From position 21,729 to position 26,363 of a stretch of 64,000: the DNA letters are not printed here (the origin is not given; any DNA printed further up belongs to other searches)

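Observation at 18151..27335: Three-gene outer-membrane operon: oversized TonB-dependent-receptor-like barrel, 1444-aa cargo with a divergent CTD, and its own PorV/PorQ-like barrel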

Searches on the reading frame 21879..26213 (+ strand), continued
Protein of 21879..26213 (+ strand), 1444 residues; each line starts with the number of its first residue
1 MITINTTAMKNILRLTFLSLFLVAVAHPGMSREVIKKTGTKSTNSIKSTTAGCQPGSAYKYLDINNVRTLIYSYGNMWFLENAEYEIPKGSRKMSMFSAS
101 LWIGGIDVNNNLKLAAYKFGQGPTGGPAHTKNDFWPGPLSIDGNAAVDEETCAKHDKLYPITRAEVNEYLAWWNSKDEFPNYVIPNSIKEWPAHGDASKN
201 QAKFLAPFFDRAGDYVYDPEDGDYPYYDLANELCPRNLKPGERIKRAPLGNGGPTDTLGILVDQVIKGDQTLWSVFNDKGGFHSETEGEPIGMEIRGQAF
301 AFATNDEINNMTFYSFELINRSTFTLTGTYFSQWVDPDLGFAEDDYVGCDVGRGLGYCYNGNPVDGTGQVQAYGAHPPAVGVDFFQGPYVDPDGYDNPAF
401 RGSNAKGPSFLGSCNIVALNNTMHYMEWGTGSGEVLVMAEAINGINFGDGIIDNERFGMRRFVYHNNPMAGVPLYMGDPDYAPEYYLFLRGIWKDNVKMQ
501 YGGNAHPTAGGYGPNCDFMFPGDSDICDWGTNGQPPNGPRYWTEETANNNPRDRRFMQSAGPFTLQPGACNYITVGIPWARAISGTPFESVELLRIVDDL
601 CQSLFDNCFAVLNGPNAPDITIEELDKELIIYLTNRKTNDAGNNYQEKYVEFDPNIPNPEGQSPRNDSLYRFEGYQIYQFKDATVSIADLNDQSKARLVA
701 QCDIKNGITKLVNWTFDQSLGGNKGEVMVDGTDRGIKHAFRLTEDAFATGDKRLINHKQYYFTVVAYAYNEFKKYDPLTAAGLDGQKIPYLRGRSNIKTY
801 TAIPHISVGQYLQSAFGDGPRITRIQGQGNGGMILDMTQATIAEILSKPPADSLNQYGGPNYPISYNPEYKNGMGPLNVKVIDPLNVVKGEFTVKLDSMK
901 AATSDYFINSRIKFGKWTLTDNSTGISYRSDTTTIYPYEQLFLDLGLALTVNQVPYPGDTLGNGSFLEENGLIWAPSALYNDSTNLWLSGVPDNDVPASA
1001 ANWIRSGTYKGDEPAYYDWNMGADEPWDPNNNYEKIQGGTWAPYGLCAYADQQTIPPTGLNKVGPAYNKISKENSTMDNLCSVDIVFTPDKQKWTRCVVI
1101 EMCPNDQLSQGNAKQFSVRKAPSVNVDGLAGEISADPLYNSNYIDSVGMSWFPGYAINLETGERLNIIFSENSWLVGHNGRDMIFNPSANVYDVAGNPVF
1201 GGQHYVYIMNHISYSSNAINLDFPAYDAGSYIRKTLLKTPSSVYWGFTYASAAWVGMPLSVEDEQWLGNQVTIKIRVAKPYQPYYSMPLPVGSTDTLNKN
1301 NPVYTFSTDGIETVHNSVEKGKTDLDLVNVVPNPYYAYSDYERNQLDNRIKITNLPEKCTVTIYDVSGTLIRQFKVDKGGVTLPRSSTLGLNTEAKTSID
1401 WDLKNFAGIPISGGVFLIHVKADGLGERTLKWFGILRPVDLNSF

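Call 32: find_related_loci(query=A2, collection=genome_contigs, flank=7000)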
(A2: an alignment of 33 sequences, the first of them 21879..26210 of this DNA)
Query A2 (1444 aa) in genome_contigs; peptide patterns used: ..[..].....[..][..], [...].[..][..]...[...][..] (x = any residue, [..] = any of these).
600 stretches matched a pattern (row limit reached: there are more); 593 encode a relative of the query (tblastn E <= 1e-3); the best 80 are kept; 80 distinct loci.
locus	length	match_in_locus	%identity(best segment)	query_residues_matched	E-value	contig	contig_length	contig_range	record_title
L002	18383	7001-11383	64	2-1444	0e+0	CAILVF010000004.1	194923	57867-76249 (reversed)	MAG: uncultured Bacteroidales bacterium isolate D14_bin-1408 genome assembly, contig: bin-1408:04/93, whole genome shotg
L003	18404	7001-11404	63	2-1444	0e+0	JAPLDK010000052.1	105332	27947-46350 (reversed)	MAG: Bacteroidetes bacterium isolate LacPavin_0419_WC90_MAG_45_18 LacPavin_0419_WC90_scaffold_52870, whole genome shotgu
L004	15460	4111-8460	68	5-1444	0e+0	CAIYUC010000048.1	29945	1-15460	MAG: uncultured Bacteroidales bacterium isolate A14_bin-1928 genome assembly, contig: bin-1928:048/244, whole genome sho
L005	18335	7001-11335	66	5-1444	0e+0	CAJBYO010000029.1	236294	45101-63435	MAG: uncultured Bacteroidales bacterium isolate Loc080925-6m_bin-0522 genome assembly, contig: bin-0522:029/104, whole g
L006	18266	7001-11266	66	4-1444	0e+0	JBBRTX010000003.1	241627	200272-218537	MAG: Bacteroidales bacterium isolate La2_metabat2.315 La2_metabat2.315_K_1400370L241627_cov_23.0161, whole genome shotgu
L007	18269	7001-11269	57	9-1444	0e+0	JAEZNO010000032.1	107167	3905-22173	MAG: Bacteroidetes bacterium isolate OH_CFB_158 k127_529237, whole genome shotgun sequence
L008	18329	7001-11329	57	2-1444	0e+0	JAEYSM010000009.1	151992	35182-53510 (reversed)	MAG: Bacteroidetes bacterium isolate OH_CBB_99 k127_629870, whole genome shotgun sequence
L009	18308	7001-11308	55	9-1444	0e+0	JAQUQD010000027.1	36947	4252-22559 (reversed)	MAG: Bacteroidales bacterium isolate STD1_41 NODE_2200_length_36947_cov_4.289680_Sandtown_D1, whole genome shotgun seque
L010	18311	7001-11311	55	7-1444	0e+0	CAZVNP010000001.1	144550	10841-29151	MAG TPA_asm: uncultured Lentimicrobiaceae bacterium isolate SRP098346_co1_165 genome assembly, contig: NODE_7_length_144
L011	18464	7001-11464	53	5-1444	0e+0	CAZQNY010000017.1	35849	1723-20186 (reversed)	MAG TPA_asm: uncultured Bacteroidales bacterium isolate binchicken_co42_502 genome assembly, contig: NODE_1039_length_35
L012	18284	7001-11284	56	9-1444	0e+0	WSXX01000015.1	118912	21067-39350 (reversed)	MAG: Bacteroidetes bacterium isolate X3_MetaBAT.13 scaffold_80, whole genome shotgun sequence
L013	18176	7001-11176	53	9-1444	0e+0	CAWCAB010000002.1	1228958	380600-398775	MAG: uncultured Bacteroidetes bacterium isolate MFD03804.bin.1.79 genome assembly, contig: contig_3984, whole genome sho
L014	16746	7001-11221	53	3-1444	0e+0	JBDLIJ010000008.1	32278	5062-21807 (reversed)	MAG: Bacteroidota bacterium isolate MAG023 MAG023_8, whole genome shotgun sequence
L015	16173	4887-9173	66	2-1444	0e+0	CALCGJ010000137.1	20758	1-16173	MAG TPA_asm: uncultured Bacteroidetes bacterium isolate ERR2206790_bin.55_CONCOCT_v1.1_MAG genome assembly, contig: ERZ8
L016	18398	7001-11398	53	9-1444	0e+0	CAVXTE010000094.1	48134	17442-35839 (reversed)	MAG: uncultured Bacteroidales bacterium isolate MFD02923.bin.2.102 genome assembly, contig: contig_52319, whole genome s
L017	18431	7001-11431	51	1-1444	0e+0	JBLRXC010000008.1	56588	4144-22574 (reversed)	MAG: Bacteroidales bacterium isolate TamC05-27 NODE_8_length_56588_cov_4.349507, whole genome shotgun sequence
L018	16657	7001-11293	53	4-1444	0e+0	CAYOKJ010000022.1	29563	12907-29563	MAG TPA_asm: uncultured Bacteroidales bacterium isolate binchicken_co49_109 genome assembly, contig: NODE_482_length_295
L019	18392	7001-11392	52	16-1444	0e+0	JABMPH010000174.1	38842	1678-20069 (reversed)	MAG: Bacteroidetes bacterium isolate bin.586 k141_2507979, whole genome shotgun sequence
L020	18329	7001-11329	52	9-1444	0e+0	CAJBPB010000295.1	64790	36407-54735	MAG: uncultured Bacteroidetes bacterium isolate Loc080925-7m_bin-0311 genome assembly, contig: bin-0311:295/385, whole g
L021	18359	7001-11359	51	5-1444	0e+0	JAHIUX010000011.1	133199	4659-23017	MAG: Bacteroidetes bacterium isolate MM_PC_MetaG.mb.41 MM_PC_MetaG.mb.41_k141_233026, whole genome shotgun sequence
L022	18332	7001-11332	52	9-1444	0e+0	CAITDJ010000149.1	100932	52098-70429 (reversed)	MAG: uncultured Bacteroidetes bacterium isolate Loclat_bin-05130 genome assembly, contig: bin-05130:149/155, whole genom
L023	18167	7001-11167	53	9-1444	0e+0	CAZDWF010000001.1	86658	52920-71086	MAG TPA_asm: uncultured Bacteroidales bacterium isolate SRP167671_co2_84 genome assembly, contig: NODE_302_length_86658_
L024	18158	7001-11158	53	30-1444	0e+0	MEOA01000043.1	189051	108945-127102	MAG: Bacteroidetes bacterium GWE2_42_24 gwe2_scaffold_44, whole genome shotgun sequence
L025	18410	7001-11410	51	15-1444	0e+0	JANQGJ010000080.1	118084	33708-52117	MAG: Bacteroidales bacterium isolate PL23b_bin.4 k99_1905201, whole genome shotgun sequence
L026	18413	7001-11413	50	5-1444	0e+0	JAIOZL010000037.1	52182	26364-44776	MAG: Bacteroidales bacterium isolate Tobar13.5m-G8 Tobar13-5m-C717, whole genome shotgun sequence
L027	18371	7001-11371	51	9-1444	0e+0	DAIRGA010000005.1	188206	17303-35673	MAG TPA_asm: Bacteroidales bacterium isolate CTOTU29519 NODE_26_length_188206_cov_11.498105, whole genome shotgun sequen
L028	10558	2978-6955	52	47-1444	0e+0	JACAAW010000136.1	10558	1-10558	MAG: Bacteroidetes bacterium isolate Cfx2-01 MAG1_136, whole genome shotgun sequence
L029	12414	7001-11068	51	9-1444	0e+0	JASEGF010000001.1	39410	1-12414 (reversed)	MAG: Bacteroidales bacterium isolate Yes49-27 NODE_1_length_39410_cov_4.298056, whole genome shotgun sequence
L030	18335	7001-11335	49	5-1444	0e+0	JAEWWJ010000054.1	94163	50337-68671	MAG: Bacteroidetes bacterium isolate OH_SDB_95 k127_847180, whole genome shotgun sequence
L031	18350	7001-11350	50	9-1444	0e+0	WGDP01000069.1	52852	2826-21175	MAG: Bacteroidales bacterium isolate S145_9 k151_126801, whole genome shotgun sequence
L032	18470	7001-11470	49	11-1444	0e+0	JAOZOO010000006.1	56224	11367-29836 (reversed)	MAG: Bacteroidales bacterium isolate GMC4.maxbin2.135_sub GMC4_229_length_56224_cov_16.630650, whole genome shotgun sequ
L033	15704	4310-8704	48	11-1444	0e+0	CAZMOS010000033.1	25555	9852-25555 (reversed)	MAG TPA_asm: uncultured Lentimicrobiaceae bacterium isolate binchicken_co64_129 genome assembly, contig: NODE_1273_lengt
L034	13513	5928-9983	49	4-1444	0e+0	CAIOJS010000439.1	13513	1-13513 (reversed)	uncultured bacterium isolate AlinenLipids_bin-6511 genome assembly, contig: bin-6511:439/558, whole genome shotgun seque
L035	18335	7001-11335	48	6-1444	0e+0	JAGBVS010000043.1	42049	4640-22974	MAG: Bacteroidales bacterium isolate RGIG9490 Yak_Cecum-5__c120884, whole genome shotgun sequence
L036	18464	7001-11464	47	6-1444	0e+0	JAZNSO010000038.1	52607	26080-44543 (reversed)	MAG: Bacteroidales bacterium isolate T1900044809_TS20190275.MAGScoT_cleanbin_000008 SGB_2770_k141_840478, whole genome s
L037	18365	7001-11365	47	6-1444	0e+0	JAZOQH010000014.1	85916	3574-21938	MAG: Bacteroidales bacterium isolate T1900045569_YK20190263.MAGScoT_cleanbin_000009 SGB_7960_k141_2595962, whole genome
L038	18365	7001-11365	47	6-1444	0e+0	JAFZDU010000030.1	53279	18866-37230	MAG: Bacteroidales bacterium isolate RGIG7675 Water_buffalos_Rectum-1__c167965, whole genome shotgun sequence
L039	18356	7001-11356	47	6-1444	0e+0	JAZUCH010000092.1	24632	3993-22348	MAG: Bacteroidales bacterium isolate T1900045314_YK20190003.MAGScoT_cleanbin_000021 SGB_6272_k141_749965, whole genome s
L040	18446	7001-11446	47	5-1444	0e+0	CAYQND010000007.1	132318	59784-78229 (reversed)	MAG TPA_asm: uncultured Lentimicrobiaceae bacterium isolate SRP192927_co4_801 genome assembly, contig: NODE_76_length_13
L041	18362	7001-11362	47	5-1444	0e+0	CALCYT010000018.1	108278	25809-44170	MAG TPA_asm: uncultured Bacteroidales bacterium isolate ERR1278105_bin.52_CONCOCT_v1.1_MAG genome assembly, contig: ERZ8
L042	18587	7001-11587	46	6-1444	0e+0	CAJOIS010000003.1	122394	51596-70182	uncultured Bacteroidales bacterium isolate Red_deer_4_mag_37 genome assembly, contig: scaffold_285, whole genome shotgun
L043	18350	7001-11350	47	4-1444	0e+0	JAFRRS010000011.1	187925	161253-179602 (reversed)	MAG: Bacteroidales bacterium isolate RGIG2740 Goat_Omasum-4__c161527, whole genome shotgun sequence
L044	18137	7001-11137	46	9-1444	0e+0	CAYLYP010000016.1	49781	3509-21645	MAG TPA_asm: uncultured Bacteroidales bacterium isolate SRP192927_co6_526 genome assembly, contig: NODE_964_length_49781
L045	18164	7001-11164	46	5-1444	0e+0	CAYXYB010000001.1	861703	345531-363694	MAG TPA_asm: uncultured Lentimicrobiaceae bacterium isolate SRP263991_co5_611 genome assembly, contig: NODE_3_length_861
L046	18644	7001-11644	45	6-1444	0e+0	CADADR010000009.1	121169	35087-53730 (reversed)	MAG: uncultured Bacteroidia bacterium isolate RUG13196 genome assembly, contig: RUG13196_asm_9, whole genome shotgun seq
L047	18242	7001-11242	47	8-1444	0e+0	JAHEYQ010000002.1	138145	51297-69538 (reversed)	MAG: Bacteroidales bacterium isolate nzgw131 NODE_74_length_138146_cov_4.523883, whole genome shotgun sequence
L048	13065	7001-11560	45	7-1444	0e+0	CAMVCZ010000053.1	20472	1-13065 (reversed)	MAG TPA_asm: uncultured Bacteroidales bacterium isolate SRR8387714_bin.55_metaWRAP_v1.3_MAG genome assembly, contig: ERZ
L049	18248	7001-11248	46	9-1444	0e+0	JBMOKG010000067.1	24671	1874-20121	MAG: Bacteroidales bacterium isolate Deming_bin.89 contig4791, whole genome shotgun sequence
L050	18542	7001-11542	45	6-1444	0e+0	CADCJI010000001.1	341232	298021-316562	MAG: uncultured Bacteroidia bacterium isolate RUG14699 genome assembly, contig: RUG14699_asm_1, whole genome shotgun seq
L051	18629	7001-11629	45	6-1444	0e+0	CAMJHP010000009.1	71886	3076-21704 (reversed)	MAG: uncultured Bacteroidales bacterium isolate SRR12081298_bin.45_metaWRAP_v1.3_MAG genome assembly, contig: ERZ1228977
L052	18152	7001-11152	51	7-1444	0e+0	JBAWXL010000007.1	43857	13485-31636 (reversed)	MAG: Bacteroidota bacterium isolate ELA062 MAG062_7, whole genome shotgun sequence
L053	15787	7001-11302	53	9-1444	0e+0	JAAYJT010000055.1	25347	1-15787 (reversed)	MAG: Bacteroidales bacterium isolate AS10tlH2TH_315 195649_AS10, whole genome shotgun sequence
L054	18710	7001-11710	43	5-1444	0e+0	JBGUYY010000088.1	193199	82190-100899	MAG: Bacteroidales bacterium isolate ruminal_MAG_467 ruminal_MAG_467_contig_0088, whole genome shotgun sequence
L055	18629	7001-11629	43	9-1444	0e+0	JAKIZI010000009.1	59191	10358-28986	MAG: Bacteroidetes bacterium isolate UR.bin43 NODE_9_length_59191_cov_7.428460, whole genome shotgun sequence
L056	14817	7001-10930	46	30-1444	0e+0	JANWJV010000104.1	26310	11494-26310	MAG: Bacteroidia bacterium isolate CRAIB_MAG76 c_000000058443, whole genome shotgun sequence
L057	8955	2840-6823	45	13-1444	0e+0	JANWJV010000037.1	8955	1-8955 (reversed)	MAG: Bacteroidia bacterium isolate CRAIB_MAG76 c_000000020884, whole genome shotgun sequence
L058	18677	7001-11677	43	5-1444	0e+0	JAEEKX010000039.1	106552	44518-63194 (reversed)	MAG: Bacteroidales bacterium isolate Tb.RUG.202 k141_10599213_flag=0_multi=34.0005_len=106552, whole genome shotgun sequ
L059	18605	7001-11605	44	9-1444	0e+0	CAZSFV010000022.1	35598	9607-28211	MAG TPA_asm: uncultured Bacteroidaceae bacterium isolate SRP350583_co2_555 genome assembly, contig: NODE_1507_length_355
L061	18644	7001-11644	45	6-1444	0e+0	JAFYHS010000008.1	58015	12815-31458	MAG: Bacteroidales bacterium isolate RGIG7101 Water_buffalos_Abomasum-1__c20, whole genome shotgun sequence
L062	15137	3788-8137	67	2-1444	0e+0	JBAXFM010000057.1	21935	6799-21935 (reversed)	MAG: Bacteroidota bacterium isolate ELA271 MAG271_57, whole genome shotgun sequence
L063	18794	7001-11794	41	12-1444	0e+0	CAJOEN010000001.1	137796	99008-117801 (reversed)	uncultured Bacteroidales bacterium isolate Red_deer_2_mag_123 genome assembly, contig: scaffold_43, whole genome shotgun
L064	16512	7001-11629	42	29-1444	0e+0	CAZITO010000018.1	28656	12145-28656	MAG TPA_asm: uncultured Bacteroidaceae bacterium isolate SRP313737_co1_337 genome assembly, contig: NODE_2603_length_286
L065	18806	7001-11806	41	1-1444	0e+0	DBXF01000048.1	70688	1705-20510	MAG TPA_asm: Bacteroidales bacterium UBA1219 UBA1219_contig_17699, whole genome shotgun sequence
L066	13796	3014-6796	44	49-1444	0e+0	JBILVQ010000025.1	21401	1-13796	MAG: Bacteroidia bacterium isolate ME2018-08-20_3300044629_group8_bin128 Rohwer_bin446_scaffold_1654_c1, whole genome sh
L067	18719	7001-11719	41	9-1444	0e+0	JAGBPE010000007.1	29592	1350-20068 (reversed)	MAG: Bacteroidales bacterium isolate RGIG9320 Yak_Abomasum-2__c19415, whole genome shotgun sequence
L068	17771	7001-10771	45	20-1444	0e+0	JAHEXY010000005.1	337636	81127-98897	MAG: Bacteroidetes bacterium isolate nzgw115 NODE_26_length_337637_cov_9.907273, whole genome shotgun sequence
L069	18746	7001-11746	42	9-1444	0e+0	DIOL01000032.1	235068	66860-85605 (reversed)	MAG TPA_asm: Bacteroidales bacterium UBA5515 UBA5515_contig_1288, whole genome shotgun sequence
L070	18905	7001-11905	41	31-1444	0e+0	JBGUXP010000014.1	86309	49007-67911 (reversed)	MAG: Bacteroidales bacterium isolate ruminal_MAG_50 ruminal_MAG_50_contig_0014, whole genome shotgun sequence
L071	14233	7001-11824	41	9-1444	0e+0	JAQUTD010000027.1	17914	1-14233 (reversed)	MAG: Bacteroidales bacterium isolate STD2_111 NODE_11533_length_17914_cov_17.430089_Sandtown_D2, whole genome shotgun se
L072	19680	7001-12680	43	5-1444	0e+0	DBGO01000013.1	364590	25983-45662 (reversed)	MAG TPA_asm: Flavobacteriales bacterium UBA852 UBA852_contig_77, whole genome shotgun sequence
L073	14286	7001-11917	40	8-1444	0e+0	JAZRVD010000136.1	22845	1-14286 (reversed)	MAG: Bacteroidales bacterium isolate T1900044954_TA20190008.MAGScoT_cleanbin_000043 SGB_3788_k141_1267415, whole genome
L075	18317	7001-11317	52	7-1444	0e+0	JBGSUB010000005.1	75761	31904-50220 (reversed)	MAG: Lentimicrobiaceae bacterium isolate JTS-AC422 k141_4425005, whole genome shotgun sequence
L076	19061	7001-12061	40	2-1444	0e+0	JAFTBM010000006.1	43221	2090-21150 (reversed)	MAG: Bacteroidales bacterium isolate RGIG3667 Goat_Rumen.Co__c164475, whole genome shotgun sequence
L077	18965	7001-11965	41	9-1444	0e+0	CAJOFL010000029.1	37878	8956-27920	uncultured Bacteroidales bacterium isolate Red_deer_3_mag_50 genome assembly, contig: scaffold_1758, whole genome shotgu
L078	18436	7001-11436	48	2-1444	0e+0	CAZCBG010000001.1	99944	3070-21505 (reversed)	MAG TPA_asm: uncultured Bacteroides sp. isolate binchicken_co2_45 genome assembly, contig: NODE_81_length_99944_cov_16.4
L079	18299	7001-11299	42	13-1444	0e+0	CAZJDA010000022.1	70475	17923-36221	MAG TPA_asm: uncultured Bacteroidales bacterium isolate SRP332253_co1_243 genome assembly, contig: NODE_357_length_70475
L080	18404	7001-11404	47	6-1444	0e+0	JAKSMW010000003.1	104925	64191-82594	MAG: Bacteroidales bacterium isolate Horse_feces135 MAG135_3, whole genome shotgun sequence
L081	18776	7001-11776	41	9-1444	0e+0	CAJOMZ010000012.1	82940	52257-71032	uncultured Bacteroidales bacterium isolate Reindeer_2_mag_28 genome assembly, contig: scaffold_1944, whole genome shotgu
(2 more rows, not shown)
